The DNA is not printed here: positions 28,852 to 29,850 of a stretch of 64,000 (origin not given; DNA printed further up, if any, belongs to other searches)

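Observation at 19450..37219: Family of giant surface proteins sharing an N-terminal Cys/beta-helix-like module and a conserved C-terminal domain ending W-x-FGF (possible novel sorting/anchoring signal)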

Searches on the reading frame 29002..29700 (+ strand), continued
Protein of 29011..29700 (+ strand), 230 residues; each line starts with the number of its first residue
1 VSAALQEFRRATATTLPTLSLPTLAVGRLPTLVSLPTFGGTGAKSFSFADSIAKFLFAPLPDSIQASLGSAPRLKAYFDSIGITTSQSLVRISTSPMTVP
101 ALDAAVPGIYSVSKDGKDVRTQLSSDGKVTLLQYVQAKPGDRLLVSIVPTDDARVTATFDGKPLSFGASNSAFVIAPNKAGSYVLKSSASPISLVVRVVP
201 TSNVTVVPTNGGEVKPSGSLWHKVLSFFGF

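Call 62: fold_search(model_id=the predicted structure, library=pdb)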
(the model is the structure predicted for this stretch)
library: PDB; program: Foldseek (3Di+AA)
matches with E <= 10: 1466; with E <= 0.001: 0
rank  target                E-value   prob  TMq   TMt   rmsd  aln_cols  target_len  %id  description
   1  1qho_A                2.6e-03  0.97  0.21  0.08  17.0       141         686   19  FIVE-DOMAIN ALPHA-AMYLASE FROM BACILLUS STEAROTHERMOPHILUS, MALTOSE/ACARBOSE COMPLEX (released 2000-05-31)
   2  1ogm                  8.1e-03  1.00  0.29  0.13   6.4       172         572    9  Dex49A from Penicillium minioluteum (released 2003-09-11)
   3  1tcm_A                1.2e-02  0.66  0.18  0.07  16.1       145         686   15  CYCLODEXTRIN GLYCOSYLTRANSFERASE W616A MUTANT FROM BACILLUS CIRCULANS STRAIN 251 (released 1997-04-21)
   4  6e57_B                1.3e-02  0.72  0.21  0.13  13.0       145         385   16  Bacteroides ovatus mixed-linkage glucan utilization locus (MLGUL) SGBP-B in complex with mixed-linkage heptasaccharide (released 2019-05-29)
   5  1cgt                  1.4e-02  0.69  0.18  0.07  16.6       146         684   15  STRUCTURE OF CYCLODEXTRIN GLYCOSYLTRANSFERASE REFINED AT 2.0 ANGSTROMS RESOLUTION (released 1994-01-31)
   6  2edf_MODEL_1_A        1.8e-02  0.95  0.21  0.37   5.1        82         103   16  Solution structure of the second ig-like domain(2826-2915) from human Obscurin (released 2007-08-14)
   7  1cgw_A                2.0e-02  0.63  0.18  0.07  17.1       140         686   16  SITE DIRECTED MUTATIONS OF THE ACTIVE SITE RESIDUE TYROSINE 195 OF CYCLODEXTRIN GLYCOSYLTRANSFERASE FROM BACILLUS CIRC (released 1995-02-07)
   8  1cdg_A                2.3e-02  0.60  0.18  0.07  17.1       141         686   16  NUCLEOTIDE SEQUENCE AND X-RAY STRUCTURE OF CYCLODEXTRIN GLYCOSYLTRANSFERASE FROM BACILLUS CIRCULANS STRAIN 251 IN A MA (released 1994-01-31)
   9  2cpc_MODEL_1_A        2.4e-02  0.94  0.21  0.35   4.5        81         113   20  Solution structure of RSGI RUH-030, an Ig like domain from human cDNA (released 2005-11-19)
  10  6e9b_A                2.4e-02  0.60  0.20  0.12  13.8       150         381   15  Bacteroides ovatus mixed-linkage glucan utilization locus (MLGUL) SGBP-B in complex with mixed-linkage heptasaccharide (released 2019-05-15)
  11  1cgv_A                2.5e-02  0.51  0.18  0.07  16.0       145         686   14  SITE DIRECTED MUTATIONS OF THE ACTIVE SITE RESIDUE TYROSINE 195 OF CYCLODEXTRIN GLYCOSYLTRANSFERASE FROM BACILLUS CIRC (released 1995-02-27)
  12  6e57_C                3.0e-02  0.75  0.23  0.14  14.8       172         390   12  Bacteroides ovatus mixed-linkage glucan utilization locus (MLGUL) SGBP-B in complex with mixed-linkage heptasaccharide (released 2019-05-29)
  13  1cgx_A                3.0e-02  0.51  0.18  0.07  15.8       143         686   14  SITE DIRECTED MUTATIONS OF THE ACTIVE SITE RESIDUE TYROSINE 195 OF CYCLODEXTRIN GLYXOSYLTRANSFERASE FROM BACILLUS CIRC (released 1995-02-07)
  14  6e9b_C                3.4e-02  0.60  0.21  0.13  13.4       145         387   14  Bacteroides ovatus mixed-linkage glucan utilization locus (MLGUL) SGBP-B in complex with mixed-linkage heptasaccharide (released 2019-05-15)
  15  1cgy_A                3.4e-02  0.54  0.18  0.07  17.1       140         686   16  SITE DIRECTED MUTATIONS OF THE ACTIVE SITE RESIDUE TYROSINE 195 OF CYCLODEXTRIN GLYXOSYLTRANSFERASE FROM BACILLUS CIRC (released 1995-02-07)
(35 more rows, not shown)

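Call 79: search_protein_families(library=pfam, alignment_id=A2, max_evalue=1)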
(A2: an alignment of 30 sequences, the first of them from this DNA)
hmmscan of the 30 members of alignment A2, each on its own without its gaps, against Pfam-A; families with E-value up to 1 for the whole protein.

A. member 1, seq(220 aa): 0 families

B. families by the number of members that match (of 30 scanned): 14 families
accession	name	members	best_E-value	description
PF23265.1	Ig-like_KY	1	0.0011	KY-like, immunoglobulin-like domain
PF06832.18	BiPBP_C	1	0.013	Penicillin-Binding Protein C-terminus Family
PF05709.17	Sipho_tail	1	0.063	Phage tail protein RIFT-related domain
PF22060.2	Cep192_D1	1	0.064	Cep192 domain 1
PF19377.4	DUF5952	1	0.068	Family of unknown function (DUF5952)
PF02927.20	CelD_N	1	0.11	Cellulase N-terminal ig-like domain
PF18761.7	Heliorhodopsin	1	0.12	Heliorhodopsin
PF17390.7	Bac_rhamnosid_C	1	0.16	Bacterial alpha-L-rhamnosidase C-terminal domain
PF00114.24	Pilin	1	0.16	Pilin (bacterial filament)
PF14105.11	DUF4278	1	0.17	Domain of unknown function (DUF4278)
PF06995.16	Phage_P2_GpU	1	0.22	Phage P2 GpU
PF02312.22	CBF_beta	1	0.25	Core binding factor beta subunit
PF08026.16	Antimicrobial_5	1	0.25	Bee antimicrobial peptide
PF20602.3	pAdhesive_8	1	0.33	Putative adhesive domain (group 8)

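Call 80: search_protein_families(library=ncbifam, alignment_id=A2, max_evalue=1)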
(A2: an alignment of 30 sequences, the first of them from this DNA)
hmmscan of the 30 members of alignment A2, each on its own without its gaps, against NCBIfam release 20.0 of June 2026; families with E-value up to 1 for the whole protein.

A. member 1, seq(220 aa): 0 families

B. families by the number of members that match (of 30 scanned): 6 families
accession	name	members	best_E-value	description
NF052363.1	FimG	1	0.036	type 1 fimbrial minor subunit FimG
NF033734.1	MFS_ArsJ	1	0.038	organoarsenical effux MFS transporter ArsJ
NF033176.1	auto_AIDA-I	1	0.052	autotransporter adhesin AIDA-I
NF032891.0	tail_200_repeat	1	0.057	tandem large repeat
TIGR04415.1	O_hepto_targRPT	1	0.085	strand-loop-strand repeat protein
TIGR04316.1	dhbA_paeA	1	0.2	2,3-dihydro-2,3-dihydroxybenzoate dehydrogenase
